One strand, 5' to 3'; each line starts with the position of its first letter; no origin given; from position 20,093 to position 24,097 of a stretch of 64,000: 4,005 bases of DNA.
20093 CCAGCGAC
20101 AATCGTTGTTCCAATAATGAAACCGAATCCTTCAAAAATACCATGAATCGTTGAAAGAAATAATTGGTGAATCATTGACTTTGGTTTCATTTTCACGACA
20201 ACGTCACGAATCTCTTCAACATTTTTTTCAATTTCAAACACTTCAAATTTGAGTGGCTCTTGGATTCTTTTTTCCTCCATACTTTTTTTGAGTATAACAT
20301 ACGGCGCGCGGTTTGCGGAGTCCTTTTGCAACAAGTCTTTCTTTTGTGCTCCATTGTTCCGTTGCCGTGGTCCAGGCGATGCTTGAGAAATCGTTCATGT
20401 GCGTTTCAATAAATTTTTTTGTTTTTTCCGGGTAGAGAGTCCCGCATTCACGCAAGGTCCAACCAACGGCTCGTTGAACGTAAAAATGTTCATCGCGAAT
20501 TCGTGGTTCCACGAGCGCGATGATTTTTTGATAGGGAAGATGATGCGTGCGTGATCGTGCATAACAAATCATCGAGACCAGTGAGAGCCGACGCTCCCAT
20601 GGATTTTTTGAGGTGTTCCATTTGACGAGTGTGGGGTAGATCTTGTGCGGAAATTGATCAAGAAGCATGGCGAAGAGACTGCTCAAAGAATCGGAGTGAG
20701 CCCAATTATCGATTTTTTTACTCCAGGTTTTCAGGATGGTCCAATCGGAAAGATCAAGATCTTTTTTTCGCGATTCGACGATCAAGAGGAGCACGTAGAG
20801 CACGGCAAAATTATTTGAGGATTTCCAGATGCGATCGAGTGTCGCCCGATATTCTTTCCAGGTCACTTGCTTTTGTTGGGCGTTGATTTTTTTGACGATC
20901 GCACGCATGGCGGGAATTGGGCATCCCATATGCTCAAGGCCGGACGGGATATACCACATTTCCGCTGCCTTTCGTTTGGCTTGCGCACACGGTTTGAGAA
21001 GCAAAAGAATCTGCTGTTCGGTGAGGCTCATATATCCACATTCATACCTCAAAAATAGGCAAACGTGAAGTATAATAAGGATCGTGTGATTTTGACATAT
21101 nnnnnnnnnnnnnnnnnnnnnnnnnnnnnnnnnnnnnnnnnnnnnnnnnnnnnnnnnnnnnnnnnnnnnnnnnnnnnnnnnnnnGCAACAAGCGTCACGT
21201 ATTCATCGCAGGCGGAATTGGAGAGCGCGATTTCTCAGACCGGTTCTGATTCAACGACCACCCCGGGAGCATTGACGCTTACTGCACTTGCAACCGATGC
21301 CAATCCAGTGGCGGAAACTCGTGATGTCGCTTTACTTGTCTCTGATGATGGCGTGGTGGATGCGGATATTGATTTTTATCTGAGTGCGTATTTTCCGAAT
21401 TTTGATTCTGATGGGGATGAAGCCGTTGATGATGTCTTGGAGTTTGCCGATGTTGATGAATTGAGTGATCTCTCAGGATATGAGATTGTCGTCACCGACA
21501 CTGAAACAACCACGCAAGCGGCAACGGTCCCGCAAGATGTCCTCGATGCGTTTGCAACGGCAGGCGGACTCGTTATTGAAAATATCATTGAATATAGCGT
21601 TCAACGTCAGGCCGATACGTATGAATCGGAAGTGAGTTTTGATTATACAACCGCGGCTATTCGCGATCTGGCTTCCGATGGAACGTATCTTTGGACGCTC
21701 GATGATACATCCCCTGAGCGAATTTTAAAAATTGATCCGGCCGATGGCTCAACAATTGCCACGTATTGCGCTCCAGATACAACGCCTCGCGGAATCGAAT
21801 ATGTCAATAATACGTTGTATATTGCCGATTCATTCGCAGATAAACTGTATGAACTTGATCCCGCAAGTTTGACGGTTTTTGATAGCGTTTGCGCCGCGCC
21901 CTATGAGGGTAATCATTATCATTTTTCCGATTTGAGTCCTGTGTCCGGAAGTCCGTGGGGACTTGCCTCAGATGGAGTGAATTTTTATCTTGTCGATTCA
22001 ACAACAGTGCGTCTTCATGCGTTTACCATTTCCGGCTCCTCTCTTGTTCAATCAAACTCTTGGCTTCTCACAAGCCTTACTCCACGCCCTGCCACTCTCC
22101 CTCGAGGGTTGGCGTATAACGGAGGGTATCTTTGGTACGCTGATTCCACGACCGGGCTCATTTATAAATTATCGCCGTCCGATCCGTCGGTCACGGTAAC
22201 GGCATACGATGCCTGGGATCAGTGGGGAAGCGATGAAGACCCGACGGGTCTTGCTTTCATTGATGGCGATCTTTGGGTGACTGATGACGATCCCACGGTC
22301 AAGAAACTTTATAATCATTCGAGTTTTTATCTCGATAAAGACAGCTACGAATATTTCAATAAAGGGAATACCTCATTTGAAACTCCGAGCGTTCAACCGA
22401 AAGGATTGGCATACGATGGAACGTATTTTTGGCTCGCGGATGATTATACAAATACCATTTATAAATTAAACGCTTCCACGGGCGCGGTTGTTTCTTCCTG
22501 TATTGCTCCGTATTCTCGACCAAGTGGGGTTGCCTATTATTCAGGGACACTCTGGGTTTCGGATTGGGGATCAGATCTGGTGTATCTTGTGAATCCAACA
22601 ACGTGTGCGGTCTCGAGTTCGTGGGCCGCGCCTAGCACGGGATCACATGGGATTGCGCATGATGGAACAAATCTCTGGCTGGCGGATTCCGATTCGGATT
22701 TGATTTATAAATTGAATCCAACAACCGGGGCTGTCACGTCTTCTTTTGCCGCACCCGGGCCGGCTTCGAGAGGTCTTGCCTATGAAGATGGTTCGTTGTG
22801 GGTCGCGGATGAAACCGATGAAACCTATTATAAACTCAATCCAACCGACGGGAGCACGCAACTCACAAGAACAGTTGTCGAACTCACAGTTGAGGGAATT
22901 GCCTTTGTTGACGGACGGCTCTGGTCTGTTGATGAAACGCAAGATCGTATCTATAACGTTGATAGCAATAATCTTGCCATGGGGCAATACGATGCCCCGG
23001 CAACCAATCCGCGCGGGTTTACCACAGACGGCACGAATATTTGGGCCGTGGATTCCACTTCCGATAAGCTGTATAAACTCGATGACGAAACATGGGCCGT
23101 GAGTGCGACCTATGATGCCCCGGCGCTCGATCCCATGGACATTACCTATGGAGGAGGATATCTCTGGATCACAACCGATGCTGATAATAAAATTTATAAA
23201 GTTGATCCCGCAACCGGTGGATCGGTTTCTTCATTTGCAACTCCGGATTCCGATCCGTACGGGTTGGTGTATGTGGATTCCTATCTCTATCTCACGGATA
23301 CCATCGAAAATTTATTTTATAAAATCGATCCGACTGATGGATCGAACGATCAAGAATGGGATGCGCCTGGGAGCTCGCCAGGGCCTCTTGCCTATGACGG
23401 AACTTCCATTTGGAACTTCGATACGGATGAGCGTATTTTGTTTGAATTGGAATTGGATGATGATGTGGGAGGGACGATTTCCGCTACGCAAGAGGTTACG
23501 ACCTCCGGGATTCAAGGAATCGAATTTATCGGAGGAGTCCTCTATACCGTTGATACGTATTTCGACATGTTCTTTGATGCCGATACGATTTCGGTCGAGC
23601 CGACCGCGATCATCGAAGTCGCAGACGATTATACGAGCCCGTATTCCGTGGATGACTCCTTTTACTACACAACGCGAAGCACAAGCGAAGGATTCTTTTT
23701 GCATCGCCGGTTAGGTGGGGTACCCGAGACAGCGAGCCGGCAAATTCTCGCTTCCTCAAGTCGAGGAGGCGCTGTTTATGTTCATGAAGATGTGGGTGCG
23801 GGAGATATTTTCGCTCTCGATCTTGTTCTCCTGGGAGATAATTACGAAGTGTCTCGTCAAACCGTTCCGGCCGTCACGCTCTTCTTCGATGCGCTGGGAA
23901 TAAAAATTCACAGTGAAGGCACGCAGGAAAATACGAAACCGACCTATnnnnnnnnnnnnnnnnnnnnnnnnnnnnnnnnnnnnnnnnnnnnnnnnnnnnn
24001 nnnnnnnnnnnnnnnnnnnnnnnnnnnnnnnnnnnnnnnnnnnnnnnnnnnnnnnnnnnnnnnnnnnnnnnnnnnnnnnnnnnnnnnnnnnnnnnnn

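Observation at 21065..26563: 1832-aa secreted protein combining ~12 propeller blades with an M14 carboxypeptidase domain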

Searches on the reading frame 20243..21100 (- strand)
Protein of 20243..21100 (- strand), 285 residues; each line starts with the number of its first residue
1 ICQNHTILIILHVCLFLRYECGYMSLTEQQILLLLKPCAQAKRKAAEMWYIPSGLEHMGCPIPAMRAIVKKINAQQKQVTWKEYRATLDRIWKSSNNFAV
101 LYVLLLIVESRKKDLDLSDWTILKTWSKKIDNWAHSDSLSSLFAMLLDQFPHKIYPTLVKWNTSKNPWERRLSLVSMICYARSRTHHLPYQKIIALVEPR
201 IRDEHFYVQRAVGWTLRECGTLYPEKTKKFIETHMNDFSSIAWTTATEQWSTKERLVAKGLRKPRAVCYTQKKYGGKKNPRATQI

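Call 30: search_protein_families(library=pfam, proteins=[window:20243-21100:-], max_evalue=0.001)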
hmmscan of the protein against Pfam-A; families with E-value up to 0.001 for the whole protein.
window:20243-21100:- (285 aa): 1 family
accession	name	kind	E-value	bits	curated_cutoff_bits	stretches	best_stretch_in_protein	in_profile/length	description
PF08713.17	DNA_alkylation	-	1.1e-33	117.1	21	1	35-248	5-211/213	DNA alkylation repair enzyme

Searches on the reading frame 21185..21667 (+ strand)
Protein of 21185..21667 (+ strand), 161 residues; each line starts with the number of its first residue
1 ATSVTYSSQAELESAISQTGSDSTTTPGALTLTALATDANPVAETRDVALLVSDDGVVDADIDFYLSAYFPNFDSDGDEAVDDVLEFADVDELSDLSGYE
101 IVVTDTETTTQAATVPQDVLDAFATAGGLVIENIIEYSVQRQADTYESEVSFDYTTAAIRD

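Call 22: search_protein_families(library=pfam, proteins=[window:21185-21667:+], max_evalue=10)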
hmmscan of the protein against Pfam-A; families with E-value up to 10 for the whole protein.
seq(161 aa): 0 families

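Call 67: search_solved_structures(query=window:21185-21649:+, max_evalue=1)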
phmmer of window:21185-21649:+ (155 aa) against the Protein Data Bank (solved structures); distinct sequences matched with E-value up to 1: 2.
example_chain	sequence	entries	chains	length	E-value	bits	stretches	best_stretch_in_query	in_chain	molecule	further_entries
2qsj_A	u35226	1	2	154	0.28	14.7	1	48-144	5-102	DNA-binding response regulator, LuxR family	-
2yrf_A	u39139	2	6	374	0.69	13.4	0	31-136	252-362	Methylthioribose-1-phosphate isomerase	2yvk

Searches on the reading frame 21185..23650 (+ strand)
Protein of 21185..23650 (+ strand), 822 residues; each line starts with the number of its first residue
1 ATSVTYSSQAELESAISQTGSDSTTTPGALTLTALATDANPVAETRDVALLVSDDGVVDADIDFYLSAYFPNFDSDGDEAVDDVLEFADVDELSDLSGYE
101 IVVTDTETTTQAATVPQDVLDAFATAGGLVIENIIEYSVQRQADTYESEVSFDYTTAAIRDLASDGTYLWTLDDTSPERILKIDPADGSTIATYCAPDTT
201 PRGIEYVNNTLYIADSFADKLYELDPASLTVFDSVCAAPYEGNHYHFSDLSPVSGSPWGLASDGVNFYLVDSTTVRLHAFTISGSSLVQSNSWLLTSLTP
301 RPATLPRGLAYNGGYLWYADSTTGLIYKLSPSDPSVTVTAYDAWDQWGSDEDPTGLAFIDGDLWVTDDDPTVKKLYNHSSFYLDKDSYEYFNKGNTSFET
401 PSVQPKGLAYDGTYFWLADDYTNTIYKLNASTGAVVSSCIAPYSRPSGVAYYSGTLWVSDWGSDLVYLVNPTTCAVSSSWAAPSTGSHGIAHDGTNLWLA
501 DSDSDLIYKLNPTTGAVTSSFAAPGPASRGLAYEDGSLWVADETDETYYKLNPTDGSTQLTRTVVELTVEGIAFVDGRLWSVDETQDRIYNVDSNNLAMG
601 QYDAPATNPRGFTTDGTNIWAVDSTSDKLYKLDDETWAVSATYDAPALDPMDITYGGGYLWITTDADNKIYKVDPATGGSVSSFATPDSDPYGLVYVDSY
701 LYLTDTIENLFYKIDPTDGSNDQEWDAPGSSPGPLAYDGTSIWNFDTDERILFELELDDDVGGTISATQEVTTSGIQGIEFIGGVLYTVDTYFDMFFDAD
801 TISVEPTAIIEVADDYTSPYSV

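Call 31: predict_structure(alignment_id=A2)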
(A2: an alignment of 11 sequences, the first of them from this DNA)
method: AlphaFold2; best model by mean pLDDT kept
length: 822 residues; sequences in the alignment: 11
mean_pLDDT: 76.3   pTM: 0.45
mean pLDDT of the five models: 76.3, 75.7, 75.2, 70.9, 70.6
residues with pLDDT >= 90: 226; 70-90: 376; 50-70: 111; < 50: 109
segments of 3 or more residues with pLDDT < 50: 1-41, 134-149, 300-305, 348-350, 381-394, 595-600, 804-822
pLDDT, mean of each block of 10 residues (from residue 1): 31 31 31 32 74 78 70 77 87 88 67 68 68 38 35 75 90 88 84 89 91 89 93 84 88 78 91 84 91 72 60 86 77 71 55 80 81 73 38 53 81 90 81 75 81 92 88 87 84 94 89 93 83 92 79 89 63 87 75 52 71 91 91 82 93 93 92 93 87 88 88 90 86 89 86 78 74 77 85 67 41 29 25
secondary structure, 60 per line:
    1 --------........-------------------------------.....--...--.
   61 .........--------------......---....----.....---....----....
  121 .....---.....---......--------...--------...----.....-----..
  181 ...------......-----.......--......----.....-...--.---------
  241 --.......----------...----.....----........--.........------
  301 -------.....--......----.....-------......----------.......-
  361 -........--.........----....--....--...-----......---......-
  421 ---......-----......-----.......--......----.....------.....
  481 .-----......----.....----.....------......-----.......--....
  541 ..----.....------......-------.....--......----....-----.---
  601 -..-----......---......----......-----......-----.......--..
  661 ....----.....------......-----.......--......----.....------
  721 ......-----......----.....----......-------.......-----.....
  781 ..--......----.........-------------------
elements in order (helices of 4 or more, strands of 3 or more residues): H9-16 E48-52 H60-69 E84-86 H93-96 E101-105 H109-112 H117-125 E129-133 H137-142 E151-153 E162-164 E169-173 E179-183 E190-195 E201-207 E210-215 E220-224 E243-246 E260-262 E267-271 E276-283 E286-294 E308-312 E315-320 E325-329 E337-342 E353-359 E362-369 E372-377 H385-388 E397-399 E405-410 E414-419 E424-429 E435-440 E446-452 E455-460 E465-469 E476-481 E487-492 E497-501 E506-510 E517-522 E528-534 E537-542 E547-551 E558-563 E571-575 E578-583 E588-591 E609-614 E618-623 E628-633 E639-644 E650-656 E659-664 E669-673 E680-685 E691-697 E700-705 E710-714 E721-726 E732-737 E742-746 E751-756 E764-770 E776-782 E785-790 E795-798 H799-803

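Call 34: fold_search(model_id=the predicted structure, library=pdb)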
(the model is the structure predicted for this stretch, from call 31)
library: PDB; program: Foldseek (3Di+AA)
matches with E <= 10: 1975; with E <= 0.001: 1817
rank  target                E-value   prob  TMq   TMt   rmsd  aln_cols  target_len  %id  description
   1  8s9p_B                3.4e-22  1.00  0.18  0.16  23.2       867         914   12  1:1:1 agrin/LRP4/MuSK complex (released 2023-05-17)
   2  9e78_0L               4.4e-22  1.00  0.21  0.26  22.7       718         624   11  48-nm repeat of the Leishmania tarentolae doublet microtubule (released 2025-03-12)
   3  7mqa_LR               8.0e-22  1.00  0.21  0.22  21.3       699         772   12  Cryo-EM structure of the human SSU processome, state post-A1 (released 2021-09-22)
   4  5i2t                  8.5e-22  1.00  0.18  0.23  22.4       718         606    9  Domain characterization of the WD protein Pwp2 and their relevance in ribosome biogenesis (released 2017-06-21)
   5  9e2g_2B               9.4e-22  1.00  0.21  0.26  22.6       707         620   11  Cryo-EM structure of 48 nm repeat of microtubule doublet from T. brucei flagellum (released 2025-03-12)
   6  7mq8_LR               1.1e-21  1.00  0.21  0.22  21.2       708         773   11  Cryo-EM structure of the human SSU processome, state pre-A1 (released 2021-09-22)
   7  9n73_LR               1.2e-21  1.00  0.23  0.24  20.0       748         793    9  SSU processome maturation and disassembly, State G (released 2025-10-29)
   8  8em4_A                2.5e-21  1.00  0.20  0.05  24.2       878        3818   13  Cryo-EM structure of LRP2 at pH 7.5 (released 2023-02-08)
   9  9d5n_CH               2.8e-21  1.00  0.21  0.27  18.8       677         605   11  48-nm doublet microtubule from Trichomonas vaginalis strain G3 (released 2025-05-14)
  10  8jx8_B                3.1e-21  1.00  0.18  0.11  24.3       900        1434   12  rat megalin head (released 2024-06-19)
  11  7som_b                7.8e-21  1.00  0.21  0.26  19.4       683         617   11  Ciliary C2 central pair apparatus isolated from Chlamydomonas reinhardtii (released 2022-04-13)
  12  4nsx                  7.8e-21  1.00  0.21  0.26  21.4       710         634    9  Crystal Structure of the Utp21 tandem WD Domain (released 2014-02-19)
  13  9e2g_2C               9.7e-21  1.00  0.22  0.27  22.4       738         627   11  Cryo-EM structure of 48 nm repeat of microtubule doublet from T. brucei flagellum (released 2025-03-12)
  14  9g33_UU               1.1e-20  1.00  0.20  0.20  22.3       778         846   10  Stalled 90S - Utp23-Krr1-deltaC3 (released 2025-06-18)
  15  9n73_LO               1.1e-20  1.00  0.23  0.24  21.9       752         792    9  SSU processome maturation and disassembly, State G (released 2025-10-29)
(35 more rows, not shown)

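Call 37: find_related_loci(query=A2, collection=genome_contigs, flank=6000)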
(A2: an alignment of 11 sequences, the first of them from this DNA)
Query A2 (822 aa) in genome_contigs; peptide patterns used: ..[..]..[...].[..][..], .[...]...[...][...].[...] (x = any residue, [..] = any of these).
599 stretches matched a pattern (row limit reached: there are more); 5 encode a relative of the query (tblastn E <= 1e-3); 5 distinct loci.
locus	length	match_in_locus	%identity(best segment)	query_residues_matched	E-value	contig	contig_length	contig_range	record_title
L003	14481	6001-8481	38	3-821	1e-165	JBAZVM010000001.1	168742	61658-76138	MAG: Patescibacteria group bacterium isolate SO_2017_GW1_252 NODE_684_length_168742_cov_2.267005_OW334_2017, whole genom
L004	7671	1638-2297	33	152-790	8e-24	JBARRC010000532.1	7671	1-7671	MAG: Phycisphaerae bacterium isolate MFD13433_ilm_asm_bin31 k127_191649, whole genome shotgun sequence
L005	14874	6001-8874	24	153-790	6e-20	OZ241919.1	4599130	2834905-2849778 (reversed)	MAG: Dehalococcoidia bacterium isolate 6c1ee286-a86d-453a-9dbe-4da6ae1069d1 genome assembly, chromosome: 1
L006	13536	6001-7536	23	405-753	8e-10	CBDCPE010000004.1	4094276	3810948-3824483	MAG: Dehalococcoidia bacterium isolate 75f9bfcb-4f1d-406c-99af-325e5c0bd216 genome assembly, contig: contig_4, whole gen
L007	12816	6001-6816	27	415-735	2e-7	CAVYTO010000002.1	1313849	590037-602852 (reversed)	MAG: Terriglobia bacterium isolate MFD09671.bin.1.37 genome assembly, contig: contig_31535, whole genome shotgun sequenc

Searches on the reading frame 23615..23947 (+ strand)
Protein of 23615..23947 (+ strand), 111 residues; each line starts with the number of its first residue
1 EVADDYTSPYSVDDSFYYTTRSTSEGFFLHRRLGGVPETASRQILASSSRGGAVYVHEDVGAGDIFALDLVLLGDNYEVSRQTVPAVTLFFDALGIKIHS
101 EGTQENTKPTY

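Call 22: search_protein_families(library=pfam, proteins=[window:23615-23947:+], max_evalue=10)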
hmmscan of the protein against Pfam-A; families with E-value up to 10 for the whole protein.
seq(111 aa): 0 families
